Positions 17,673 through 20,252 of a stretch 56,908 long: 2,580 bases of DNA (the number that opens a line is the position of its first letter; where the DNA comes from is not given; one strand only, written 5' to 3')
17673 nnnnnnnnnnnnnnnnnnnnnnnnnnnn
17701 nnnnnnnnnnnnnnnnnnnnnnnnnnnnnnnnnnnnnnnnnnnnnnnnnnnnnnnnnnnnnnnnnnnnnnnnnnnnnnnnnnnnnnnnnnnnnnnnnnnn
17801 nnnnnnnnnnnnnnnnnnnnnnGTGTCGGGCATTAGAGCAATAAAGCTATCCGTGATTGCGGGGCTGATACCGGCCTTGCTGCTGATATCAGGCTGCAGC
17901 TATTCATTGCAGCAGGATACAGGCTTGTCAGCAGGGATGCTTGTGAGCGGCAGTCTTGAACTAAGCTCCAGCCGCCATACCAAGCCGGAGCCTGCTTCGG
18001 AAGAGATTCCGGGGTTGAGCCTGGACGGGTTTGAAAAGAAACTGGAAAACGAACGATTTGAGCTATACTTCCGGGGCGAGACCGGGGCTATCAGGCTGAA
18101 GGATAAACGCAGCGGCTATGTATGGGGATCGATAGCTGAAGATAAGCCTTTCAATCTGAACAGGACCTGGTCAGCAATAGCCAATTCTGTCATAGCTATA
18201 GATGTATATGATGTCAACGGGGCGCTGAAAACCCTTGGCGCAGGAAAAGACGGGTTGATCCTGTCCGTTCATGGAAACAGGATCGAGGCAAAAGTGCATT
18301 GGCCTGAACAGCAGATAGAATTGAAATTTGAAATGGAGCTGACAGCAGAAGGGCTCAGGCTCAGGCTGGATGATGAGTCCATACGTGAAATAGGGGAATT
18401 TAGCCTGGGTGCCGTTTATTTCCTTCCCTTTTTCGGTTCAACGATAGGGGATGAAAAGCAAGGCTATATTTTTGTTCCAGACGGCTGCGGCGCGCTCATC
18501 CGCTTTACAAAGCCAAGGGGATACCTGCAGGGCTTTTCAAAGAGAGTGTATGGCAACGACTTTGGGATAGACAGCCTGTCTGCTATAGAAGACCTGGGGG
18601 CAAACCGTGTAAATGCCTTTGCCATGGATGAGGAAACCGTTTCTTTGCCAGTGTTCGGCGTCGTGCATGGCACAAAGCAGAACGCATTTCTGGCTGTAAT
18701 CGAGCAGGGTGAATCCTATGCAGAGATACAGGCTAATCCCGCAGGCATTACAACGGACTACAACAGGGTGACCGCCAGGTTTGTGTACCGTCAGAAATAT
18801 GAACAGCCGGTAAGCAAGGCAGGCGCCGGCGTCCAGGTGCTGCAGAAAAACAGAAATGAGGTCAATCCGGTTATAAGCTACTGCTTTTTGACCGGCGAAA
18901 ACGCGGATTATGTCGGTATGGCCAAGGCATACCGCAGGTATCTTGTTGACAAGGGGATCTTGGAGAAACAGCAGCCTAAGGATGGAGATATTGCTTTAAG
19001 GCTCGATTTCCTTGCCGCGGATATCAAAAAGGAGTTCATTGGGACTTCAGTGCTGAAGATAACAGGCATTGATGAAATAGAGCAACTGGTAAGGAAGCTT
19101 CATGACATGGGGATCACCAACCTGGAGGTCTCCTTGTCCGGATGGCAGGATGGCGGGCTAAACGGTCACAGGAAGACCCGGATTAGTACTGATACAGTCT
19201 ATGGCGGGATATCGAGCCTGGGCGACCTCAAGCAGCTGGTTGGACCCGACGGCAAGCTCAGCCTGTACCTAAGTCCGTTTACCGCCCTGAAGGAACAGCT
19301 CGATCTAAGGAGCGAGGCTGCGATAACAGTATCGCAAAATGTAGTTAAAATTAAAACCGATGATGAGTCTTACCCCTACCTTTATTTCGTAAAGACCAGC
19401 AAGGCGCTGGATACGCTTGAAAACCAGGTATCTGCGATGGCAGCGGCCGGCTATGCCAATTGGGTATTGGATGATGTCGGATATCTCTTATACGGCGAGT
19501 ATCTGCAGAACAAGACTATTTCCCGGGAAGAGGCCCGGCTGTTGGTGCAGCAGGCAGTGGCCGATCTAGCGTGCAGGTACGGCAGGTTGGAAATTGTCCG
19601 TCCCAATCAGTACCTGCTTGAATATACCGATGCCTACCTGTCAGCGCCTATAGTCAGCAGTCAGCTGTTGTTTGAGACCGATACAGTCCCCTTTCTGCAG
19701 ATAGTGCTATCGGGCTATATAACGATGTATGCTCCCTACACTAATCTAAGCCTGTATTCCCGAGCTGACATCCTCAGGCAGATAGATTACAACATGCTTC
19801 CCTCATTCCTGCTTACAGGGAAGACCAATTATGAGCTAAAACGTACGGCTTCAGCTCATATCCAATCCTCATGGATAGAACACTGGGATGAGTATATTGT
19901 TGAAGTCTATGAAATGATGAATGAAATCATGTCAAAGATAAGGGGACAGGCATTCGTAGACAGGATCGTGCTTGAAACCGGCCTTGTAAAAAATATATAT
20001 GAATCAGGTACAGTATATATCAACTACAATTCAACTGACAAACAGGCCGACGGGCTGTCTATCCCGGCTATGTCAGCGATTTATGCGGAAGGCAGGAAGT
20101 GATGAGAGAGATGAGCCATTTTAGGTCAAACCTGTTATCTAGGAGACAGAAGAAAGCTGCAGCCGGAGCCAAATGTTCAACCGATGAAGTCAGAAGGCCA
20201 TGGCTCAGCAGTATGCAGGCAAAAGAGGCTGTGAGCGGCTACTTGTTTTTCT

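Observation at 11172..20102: Translationally coupled core module: giant CBM-fused SBP, two permeases, NHL-propeller/Yip1 protein and DUF5696-like lipoprotein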

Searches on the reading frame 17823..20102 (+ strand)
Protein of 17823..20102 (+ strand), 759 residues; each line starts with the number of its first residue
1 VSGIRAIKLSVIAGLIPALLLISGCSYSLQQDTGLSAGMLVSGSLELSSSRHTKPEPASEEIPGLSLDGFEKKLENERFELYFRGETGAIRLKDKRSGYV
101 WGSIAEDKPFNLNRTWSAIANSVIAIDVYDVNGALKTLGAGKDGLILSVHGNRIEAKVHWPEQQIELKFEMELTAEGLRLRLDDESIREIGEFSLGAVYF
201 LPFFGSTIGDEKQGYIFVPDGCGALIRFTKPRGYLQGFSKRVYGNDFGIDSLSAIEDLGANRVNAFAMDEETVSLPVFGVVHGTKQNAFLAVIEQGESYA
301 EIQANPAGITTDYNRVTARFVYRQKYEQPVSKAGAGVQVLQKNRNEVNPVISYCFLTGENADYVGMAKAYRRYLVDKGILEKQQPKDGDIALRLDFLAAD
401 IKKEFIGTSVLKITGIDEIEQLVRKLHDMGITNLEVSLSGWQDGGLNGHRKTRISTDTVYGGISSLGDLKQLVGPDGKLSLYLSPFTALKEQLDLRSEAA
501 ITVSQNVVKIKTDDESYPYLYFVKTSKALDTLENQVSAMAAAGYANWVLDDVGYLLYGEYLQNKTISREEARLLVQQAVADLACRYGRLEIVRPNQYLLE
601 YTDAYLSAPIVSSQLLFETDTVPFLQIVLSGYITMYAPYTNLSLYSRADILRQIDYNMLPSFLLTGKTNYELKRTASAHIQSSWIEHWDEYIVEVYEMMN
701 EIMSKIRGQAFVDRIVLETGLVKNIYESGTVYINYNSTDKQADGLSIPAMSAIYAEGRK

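Call 5: search_protein_families(library=pfam, proteins=[window:17823-20102:+], max_evalue=0.01)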
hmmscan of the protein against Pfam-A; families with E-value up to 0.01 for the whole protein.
window:17823-20102:+ (759 aa): 1 family
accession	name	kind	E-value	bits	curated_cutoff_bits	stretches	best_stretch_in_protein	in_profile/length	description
PF18952.6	DUF5696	-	2e-160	535.7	25.6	1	153-751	10-611/612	Family of unknown function (DUF5696)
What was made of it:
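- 17823..20102 (+): DUF5696 protein (759 aa; lipobox LISGC in this copy). The predicted three-domain fold is an N-terminal beta-sandwich, a (beta/alpha)8 barrel and a C-terminal beta-sandwich, like GH129. Pfam PF18952 at E 2e-160 (call 5).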

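Call 8: search_solved_structures(query=window:17823-20102:+, max_evalue=1)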
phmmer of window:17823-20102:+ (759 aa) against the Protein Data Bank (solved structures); distinct sequences matched with E-value up to 1: 2.
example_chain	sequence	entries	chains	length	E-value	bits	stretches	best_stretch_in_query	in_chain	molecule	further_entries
36za_A0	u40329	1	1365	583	0.62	11.3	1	40-191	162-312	Major capsid protein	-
11bt_Ar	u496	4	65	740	0.95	10.7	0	40-191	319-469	Major capsid protein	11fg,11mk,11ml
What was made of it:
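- Tried and rejected: Single-sequence search of DUF5696 against PDB sequences found nothing meaningful (call 8).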

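Call 12: find_homologous_proteins(query=window:17823-20102:+, max_evalue=1e-10)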
Query window:17823-20102:+ (759 aa): 172 proteins with E <= 1e-10 among 8000 candidates; the best 120 are listed.
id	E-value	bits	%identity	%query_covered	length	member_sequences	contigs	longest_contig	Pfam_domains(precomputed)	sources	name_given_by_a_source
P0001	0.0e+0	1695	100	100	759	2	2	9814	PF18952.7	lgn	-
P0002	2.1e-287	973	61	94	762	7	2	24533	PF18952.7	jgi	jgi:hypothetical protein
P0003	2.6e-285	966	57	100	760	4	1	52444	PF18952.7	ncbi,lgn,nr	ncbi:MAG: DUF5696 domain-containing protein [Oscillospiraceae bacterium]|nr:DUF5696 domain-containin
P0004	8.9e-254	862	54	94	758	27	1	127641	PF18952.7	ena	-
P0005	4.6e-250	850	54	94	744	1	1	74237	PF18952.7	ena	-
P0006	8.0e-241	819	52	97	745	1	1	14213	PF18952.7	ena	-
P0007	1.3e-227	776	51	96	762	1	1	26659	PF18952.7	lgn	-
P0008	3.2e-227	774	51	94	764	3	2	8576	PF18952.7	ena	-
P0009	1.2e-226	772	48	100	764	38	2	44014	PF18952.7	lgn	-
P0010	1.5e-226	772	47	100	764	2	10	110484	PF18952.7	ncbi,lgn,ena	-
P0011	3.5e-224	764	48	99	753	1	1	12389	PF18952.7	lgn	-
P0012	2.5e-214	732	47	95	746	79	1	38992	PF18952.7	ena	-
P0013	8.9e-213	727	48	94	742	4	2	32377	PF18952.7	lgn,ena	-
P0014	3.8e-212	725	50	94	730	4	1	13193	PF18952.7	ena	-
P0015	1.4e-208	713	45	100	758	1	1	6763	PF18952.7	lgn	-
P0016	1.3e-206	706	46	94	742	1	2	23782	PF18952.7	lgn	-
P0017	1.5e-205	703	47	94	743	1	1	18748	PF18952.7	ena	-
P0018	8.3e-205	700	48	94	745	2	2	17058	PF18952.7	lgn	-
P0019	4.5e-203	695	47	94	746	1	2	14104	PF18952.7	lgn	-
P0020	1.4e-202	693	44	100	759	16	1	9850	PF18952.7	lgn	-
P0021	2.0e-202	692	47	94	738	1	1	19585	PF18952.7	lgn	-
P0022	7.3e-202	691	46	98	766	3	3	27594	PF18952.7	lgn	-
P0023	8.6e-202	690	47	94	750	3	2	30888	PF18952.7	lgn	-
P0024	3.5e-200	685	47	94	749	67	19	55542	PF18952.7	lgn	-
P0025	2.6e-199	682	47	94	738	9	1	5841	PF18952.7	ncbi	-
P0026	1.2e-197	677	46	99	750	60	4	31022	PF18952.7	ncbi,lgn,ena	-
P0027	2.2e-195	669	46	94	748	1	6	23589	PF18952.7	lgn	-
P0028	6.9e-194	664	44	99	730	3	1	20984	PF18952.7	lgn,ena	-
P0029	1.1e-189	650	45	99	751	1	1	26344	PF18952.7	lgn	-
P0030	2.6e-188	646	42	100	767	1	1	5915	PF18952.7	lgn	-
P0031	3.6e-185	635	43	99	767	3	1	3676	PF18952.7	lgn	-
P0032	7.2e-184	631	41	95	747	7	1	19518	PF18952.7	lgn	-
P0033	1.2e-183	630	41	100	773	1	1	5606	PF18952.7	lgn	-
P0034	2.1e-183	630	43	94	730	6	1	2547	PF18952.7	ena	-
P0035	4.1e-180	619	42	93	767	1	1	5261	PF18952.7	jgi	jgi:hypothetical protein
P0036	6.4e-179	615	42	97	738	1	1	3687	PF18952.7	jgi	jgi:hypothetical protein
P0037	6.6e-179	615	43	94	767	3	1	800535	PF18952.7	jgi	jgi:hypothetical protein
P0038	2.1e-176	606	41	94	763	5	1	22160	PF18952.7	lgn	-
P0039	7.3e-166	572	42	94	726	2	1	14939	PF18952.7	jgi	-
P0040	7.4e-160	552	39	93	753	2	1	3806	PF18952.7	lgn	-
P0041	6.8e-157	542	39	96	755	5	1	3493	PF18952.7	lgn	-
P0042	3.6e-153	530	37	92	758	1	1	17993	PF18952.7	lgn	-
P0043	5.2e-148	513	38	94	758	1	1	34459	PF18952.7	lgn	-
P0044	5.1e-147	509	37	99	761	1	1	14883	PF18952.7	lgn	-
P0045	1.6e-146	508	36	99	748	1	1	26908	PF18952.7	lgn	-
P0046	4.9e-146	506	37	99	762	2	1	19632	PF18952.7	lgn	-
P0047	3.8e-145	503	37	94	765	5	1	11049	PF18952.7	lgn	-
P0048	2.3e-144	500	36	99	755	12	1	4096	PF18952.7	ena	-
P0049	3.9e-144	500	35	98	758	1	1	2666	PF18952.7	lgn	-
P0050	9.3e-144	498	37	94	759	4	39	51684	PF18952.7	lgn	-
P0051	1.8e-142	494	36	99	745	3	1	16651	PF18952.7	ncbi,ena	-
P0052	1.0e-140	488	36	100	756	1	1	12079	PF18952.7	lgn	-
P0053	1.2e-137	478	36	93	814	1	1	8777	PF18952.7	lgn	-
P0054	1.5e-136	475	35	99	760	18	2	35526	PF18952.7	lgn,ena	-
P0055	7.9e-134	466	36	96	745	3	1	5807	PF18952.7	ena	-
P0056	1.7e-130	455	33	99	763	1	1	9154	PF18952.7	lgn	-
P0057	6.3e-128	446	34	98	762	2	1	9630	PF18952.7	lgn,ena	-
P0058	6.9e-128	446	38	88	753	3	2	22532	PF18952.7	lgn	-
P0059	1.5e-126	442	36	88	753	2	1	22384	PF18952.7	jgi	-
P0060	8.3e-126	439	38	87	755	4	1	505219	PF18952.7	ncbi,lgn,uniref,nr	ncbi:hypothetical protein JOD02_000401 [Caldicoprobacter guelmensis]|uniref:DUF5696 domain-containin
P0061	3.6e-125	437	33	97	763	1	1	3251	PF18952.7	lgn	-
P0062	4.9e-124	433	35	89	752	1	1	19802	PF18952.7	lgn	-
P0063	5.7e-124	433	34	93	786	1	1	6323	PF18952.7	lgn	-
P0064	1.2e-123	432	35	94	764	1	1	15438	PF18952.7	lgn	-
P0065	1.3e-123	432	34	94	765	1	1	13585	PF18952.7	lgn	-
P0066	1.5e-122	428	33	94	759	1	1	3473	PF18952.7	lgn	-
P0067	2.7e-122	427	32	99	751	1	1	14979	PF18952.7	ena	-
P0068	3.9e-121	424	33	98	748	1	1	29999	PF18952.7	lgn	-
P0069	5.4e-121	423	34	89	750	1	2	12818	PF18952.7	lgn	-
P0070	5.6e-121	423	33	94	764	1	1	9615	PF18952.7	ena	-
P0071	8.7e-121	423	35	88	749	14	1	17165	PF18952.7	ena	-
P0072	3.5e-118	414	35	91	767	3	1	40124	PF18952.7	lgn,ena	-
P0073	4.8e-113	397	32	94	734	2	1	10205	PF18952.7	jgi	jgi:hypothetical protein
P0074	1.5e-112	395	33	95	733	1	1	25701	PF18952.7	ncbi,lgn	-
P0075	2.1e-110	388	31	97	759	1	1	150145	PF18952.7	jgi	jgi:Family of unknown function (DUF5696)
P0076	4.2e-110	387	31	94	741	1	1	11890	PF18952.7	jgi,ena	-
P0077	5.3e-110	387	34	87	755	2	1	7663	PF18952.7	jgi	jgi:hypothetical protein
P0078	3.4e-109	384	46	54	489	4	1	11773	PF18952.7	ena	-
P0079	6.0e-108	380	33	94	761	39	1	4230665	PF18952.7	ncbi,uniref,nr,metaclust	ncbi:hypothetical protein ABE65_018475 [Fictibacillus phosphorivorans]|uniref:DUF5057 domain-contain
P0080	1.0e-107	379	33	94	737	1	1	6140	PF18952.7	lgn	-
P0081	4.0e-107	377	33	92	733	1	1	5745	PF18952.7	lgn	-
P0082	7.8e-107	376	32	98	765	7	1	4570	PF18952.7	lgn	-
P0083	4.0e-106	374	33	95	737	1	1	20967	PF18952.7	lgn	-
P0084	4.3e-101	357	31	95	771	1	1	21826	PF18952.7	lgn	-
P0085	7.5e-101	357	31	100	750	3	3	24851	PF18952.7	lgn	-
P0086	2.8e-100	355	32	92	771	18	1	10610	PF18952.7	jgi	-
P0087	6.7e-100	353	32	99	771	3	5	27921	PF18952.7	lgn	-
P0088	1.1e-88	316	31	92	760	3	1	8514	PF18952.7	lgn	-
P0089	3.0e-87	312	30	93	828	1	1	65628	PF18952.7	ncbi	-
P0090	1.5e-86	309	30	93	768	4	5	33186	PF18952.7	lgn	-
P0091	1.6e-85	306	31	91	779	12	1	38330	PF18952.7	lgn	-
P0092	4.7e-85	304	30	91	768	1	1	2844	PF18952.7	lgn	-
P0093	4.9e-84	301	30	100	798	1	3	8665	PF18952.7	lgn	-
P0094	1.6e-83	299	29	95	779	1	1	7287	PF18952.7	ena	-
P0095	3.6e-82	295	30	95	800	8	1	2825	PF18952.7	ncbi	-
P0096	7.8e-82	294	31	84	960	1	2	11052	PF18952.7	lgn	-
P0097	2.8e-80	289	30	84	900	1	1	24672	PF18952.7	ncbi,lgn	-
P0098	2.4e-77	279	29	90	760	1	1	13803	PF18952.7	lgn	-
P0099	2.1e-76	276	30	85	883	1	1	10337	PF02018.24,PF18952.7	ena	-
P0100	1.1e-75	273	29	95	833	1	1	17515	PF18952.7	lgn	-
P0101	1.3e-75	273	28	93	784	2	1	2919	PF18952.7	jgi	-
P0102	6.5e-74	268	30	89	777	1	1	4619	PF18952.7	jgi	jgi:hypothetical protein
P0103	1.3e-68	250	29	89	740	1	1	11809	PF18952.7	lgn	-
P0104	2.2e-60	223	28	99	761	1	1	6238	PF18952.7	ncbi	-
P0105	2.1e-59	220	26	89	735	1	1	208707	PF18952.7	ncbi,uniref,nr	ncbi:DUF5696 domain-containing protein [Paenibacillus eucommiae]|uniref:Uncharacterized protein n=1 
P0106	4.1e-59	219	30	56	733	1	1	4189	PF18952.7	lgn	-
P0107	1.8e-57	213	26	89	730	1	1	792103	PF18952.7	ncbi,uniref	ncbi:DUF5696 domain-containing protein [Paenibacillus oryzisoli]|uniref:DUF5696 domain-containing pr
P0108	6.4e-56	208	26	89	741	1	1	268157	PF18952.7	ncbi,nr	ncbi:hypothetical protein EBB07_07755 [Paenibacillaceae bacterium]|nr:hypothetical protein EBB07_077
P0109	7.6e-55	205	30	74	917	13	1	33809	PF18952.7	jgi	-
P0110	1.8e-53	200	26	89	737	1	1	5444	PF18952.7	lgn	-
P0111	2.9e-53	199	27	90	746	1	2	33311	PF18952.7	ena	-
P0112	1.2e-52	197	25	89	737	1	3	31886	PF18952.7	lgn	-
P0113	3.2e-52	196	26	90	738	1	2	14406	PF18952.7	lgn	-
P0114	8.9e-52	194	28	78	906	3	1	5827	PF18952.7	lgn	-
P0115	1.2e-50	191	26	89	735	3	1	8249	PF18952.7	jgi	jgi:hypothetical protein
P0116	1.6e-50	190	28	80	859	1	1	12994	PF18952.7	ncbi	-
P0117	1.9e-50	190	28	76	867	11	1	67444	PF18952.7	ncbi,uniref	ncbi:DUF5696 domain-containing protein [Cohnella sp.]|uniref:DUF5696 domain-containing protein n=1 T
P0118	3.0e-50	189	27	88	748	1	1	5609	PF18952.7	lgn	-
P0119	6.4e-50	188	28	77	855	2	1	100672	PF18952.7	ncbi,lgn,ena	-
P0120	1.5e-49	187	27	94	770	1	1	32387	PF18952.7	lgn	-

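Call 15: find_encoding_contigs(protein=P0001, flank=10000, max_places=3)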
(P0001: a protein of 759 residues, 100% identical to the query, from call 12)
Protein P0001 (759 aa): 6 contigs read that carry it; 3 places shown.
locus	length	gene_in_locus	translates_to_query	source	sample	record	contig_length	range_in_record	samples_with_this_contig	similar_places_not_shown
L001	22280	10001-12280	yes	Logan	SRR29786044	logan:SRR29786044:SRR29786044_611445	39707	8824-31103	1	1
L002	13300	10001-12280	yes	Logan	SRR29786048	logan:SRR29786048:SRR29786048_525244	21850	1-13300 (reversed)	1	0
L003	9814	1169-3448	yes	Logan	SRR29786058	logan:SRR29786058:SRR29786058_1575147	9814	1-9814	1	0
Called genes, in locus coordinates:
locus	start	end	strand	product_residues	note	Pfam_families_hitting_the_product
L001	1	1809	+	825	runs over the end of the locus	PF14488:DUF4434, PF00041:fn3 (faint)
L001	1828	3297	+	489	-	-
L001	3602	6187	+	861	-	PF01547:SBP_bac_1, PF13416:SBP_bac_8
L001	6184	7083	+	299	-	PF00528:BPD_transp_1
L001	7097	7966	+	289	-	PF00528:BPD_transp_1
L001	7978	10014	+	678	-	PF01436:NHL (faint), PF04893:Yip1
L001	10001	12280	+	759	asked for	PF18952:DUF5696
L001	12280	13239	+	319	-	-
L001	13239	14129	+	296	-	PF00528:BPD_transp_1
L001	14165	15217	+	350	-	PF01408:GFO_IDH_MocA, PF22725:GFO_IDH_MocA_C3, PF02894:GFO_IDH_MocA_C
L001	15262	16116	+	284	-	PF01261:AP_endonuc_2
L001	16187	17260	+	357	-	PF01694:Rhomboid (weak)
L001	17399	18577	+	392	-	PF00155:Aminotran_1_2, PF01053:Cys_Met_Meta_PP (weak), PF01212:Beta_elim_lyase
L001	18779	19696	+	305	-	PF00890:FAD_binding_2 (weak), PF01134:GIDA (faint), PF01266:DAO (weak), PF07992:Pyr_redox_2, PF12831:FAD_oxidored (weak), PF13450:NAD_binding_8 (weak), PF13738:Pyr_redox_3, PF00070:Pyr_redox, +2 more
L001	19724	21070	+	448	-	PF02878:PGM_PMM_I, PF02879:PGM_PMM_II, PF02880:PGM_PMM_III, PF00408:PGM_PMM_IV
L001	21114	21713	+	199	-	PF02146:SIR2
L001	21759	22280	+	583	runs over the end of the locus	PF02837:Glyco_hydro_2_N, PF22666:Glyco_hydro_2_N2, PF00703:Glyco_hydro_2, PF02836:Glyco_hydro_2_C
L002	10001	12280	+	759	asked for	PF18952:DUF5696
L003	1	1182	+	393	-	?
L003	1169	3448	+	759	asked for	PF18952:DUF5696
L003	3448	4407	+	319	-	-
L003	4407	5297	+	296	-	PF00528:BPD_transp_1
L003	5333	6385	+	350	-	PF01408:GFO_IDH_MocA, PF22725:GFO_IDH_MocA_C3, PF02894:GFO_IDH_MocA_C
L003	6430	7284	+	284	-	PF01261:AP_endonuc_2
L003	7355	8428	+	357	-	PF01694:Rhomboid (weak)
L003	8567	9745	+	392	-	PF00155:Aminotran_1_2, PF01053:Cys_Met_Meta_PP (weak), PF01212:Beta_elim_lyase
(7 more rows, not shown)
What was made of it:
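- Tried and rejected: I considered that the giant ORF might be a mis-called start, because gene callers on identical contigs chose 861 or 896 aa (call 15).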

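Call 16: find_related_loci(query=A1, collection=genome_contigs, flank=10000)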
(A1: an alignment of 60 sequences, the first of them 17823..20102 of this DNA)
Query A1 (759 aa) in genome_contigs; peptide patterns used: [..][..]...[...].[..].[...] (x = any residue, [..] = any of these).
598 stretches matched a pattern (row limit reached: there are more); 586 encode a relative of the query (tblastn E <= 1e-3); the best 80 are kept; 80 distinct loci.
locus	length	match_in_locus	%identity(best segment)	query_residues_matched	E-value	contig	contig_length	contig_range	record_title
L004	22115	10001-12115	47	46-757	0e+0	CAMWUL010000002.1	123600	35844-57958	MAG TPA_asm: uncultured Lachnospiraceae bacterium isolate SRR14411328_bin.17_metawrap_v1.3_MAG genome assembly, contig:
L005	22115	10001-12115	47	46-757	0e+0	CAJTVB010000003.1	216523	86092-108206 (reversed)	MAG TPA_asm: uncultured Acetatifactor sp. isolate MGBC108232 genome assembly, contig: MGBC108232.3, whole genome shotgun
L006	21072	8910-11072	41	45-759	0e+0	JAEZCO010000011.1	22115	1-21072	MAG: Bacillota bacterium isolate OH_CBrB_255 k127_1755835, whole genome shotgun sequence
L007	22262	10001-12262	39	11-758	2e-177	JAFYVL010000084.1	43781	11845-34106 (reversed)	MAG: Oscillospiraceae bacterium isolate RGIG7458 Water_buffalos_Colon-1__c862658, whole genome shotgun sequence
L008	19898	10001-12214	41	24-756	0e+0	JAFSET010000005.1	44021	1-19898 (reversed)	MAG: Oscillospiraceae bacterium isolate RGIG3076 Goat_Rectum-5__c17486, whole genome shotgun sequence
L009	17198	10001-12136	42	47-750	0e+0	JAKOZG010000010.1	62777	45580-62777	MAG: Thermotogota bacterium isolate USSF_maxbin.001 k201_995981, whole genome shotgun sequence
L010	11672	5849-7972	37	42-750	7e-150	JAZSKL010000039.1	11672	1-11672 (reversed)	MAG: Acutalibacteraceae bacterium isolate T1900044560_TS20190026.MAGScoT_cleanbin_000061 SGB_363_k141_1366776, whole gen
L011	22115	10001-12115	37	35-735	3e-144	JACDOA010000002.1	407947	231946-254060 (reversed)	MAG: Thermosipho sp. (in: Bacteria) isolate GB_MAG9_058 c_000000000006, whole genome shotgun sequence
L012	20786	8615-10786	35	49-751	4e-142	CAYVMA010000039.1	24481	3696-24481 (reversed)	MAG TPA_asm: uncultured Fervidobacterium sp. isolate binchicken_co25_110 genome assembly, contig: k141_9204, whole genom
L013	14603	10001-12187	34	1-739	6e-141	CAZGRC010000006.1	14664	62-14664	MAG TPA_asm: uncultured Ruminococcus sp. isolate SRP350583_co1_579 genome assembly, contig: NODE_7028_length_14664_cov_9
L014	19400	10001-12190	35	5-737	3e-140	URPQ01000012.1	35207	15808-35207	uncultured Ruminococcaceae bacterium isolate UMGS1222 genome assembly, contig: NODE_702_length_35207_cov_4.534159, whole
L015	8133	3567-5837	35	1-749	5e-140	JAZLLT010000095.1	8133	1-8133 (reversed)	MAG: Clostridia bacterium isolate T1900044956_TA20190011.MAGScoT_cleanbin_000046 SGB_3840_k141_718808, whole genome shot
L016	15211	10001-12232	36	9-749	3e-139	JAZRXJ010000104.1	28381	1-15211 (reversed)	MAG: Clostridia bacterium isolate T1900044951_TA20190004.MAGScoT_cleanbin_000005 SGB_3656_k141_1033631, whole genome sho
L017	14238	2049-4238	35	5-737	2e-139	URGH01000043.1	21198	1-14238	uncultured Ruminococcaceae bacterium isolate UMGS974 genome assembly, contig: NODE_700_length_21198_cov_5.257769, whole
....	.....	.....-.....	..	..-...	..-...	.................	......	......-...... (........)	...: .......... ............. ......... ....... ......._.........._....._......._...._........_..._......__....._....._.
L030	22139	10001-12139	32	26-749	4e-118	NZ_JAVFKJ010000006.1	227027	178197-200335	Neobacillus sp. YIM B06451 Scaffold6, whole genome shotgun sequence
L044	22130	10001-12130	32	49-749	6e-108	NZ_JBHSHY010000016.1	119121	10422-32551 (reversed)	Paenibacillus sp. GCM10023250 strain CGMCC 1.19061 GCM70023250_88, whole genome shotgun sequence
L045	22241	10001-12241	31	1-751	3e-107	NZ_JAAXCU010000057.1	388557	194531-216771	Bacillus sp. RO2 57, whole genome shotgun sequence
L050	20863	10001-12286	31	5-757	1e-105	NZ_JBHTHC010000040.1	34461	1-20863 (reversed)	Paenibacillus sp. GCM10027626 strain CGMCC 1.60098 GCM70027626_52, whole genome shotgun sequence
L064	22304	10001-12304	29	35-752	8e-96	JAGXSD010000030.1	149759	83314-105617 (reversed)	MAG: Erysipelotrichia bacterium isolate CROMO_A_155 c_000000564174, whole genome shotgun sequence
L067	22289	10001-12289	30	37-752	2e-95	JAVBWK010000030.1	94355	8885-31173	MAG: Erysipelotrichaceae bacterium isolate ZNE14_Bin74 all_Scaff015401, whole genome shotgun sequence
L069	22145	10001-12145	28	35-757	2e-93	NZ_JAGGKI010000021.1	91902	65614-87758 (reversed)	Paenibacillus lactis strain DSM 15596 Ga0454112_21, whole genome shotgun sequence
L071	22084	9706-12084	29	4-752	3e-93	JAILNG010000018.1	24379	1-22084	MAG: Lachnospiraceae bacterium isolate RUI274 k141_10542987_flag=0_multi=11.8183_len=24379, whole genome shotgun sequenc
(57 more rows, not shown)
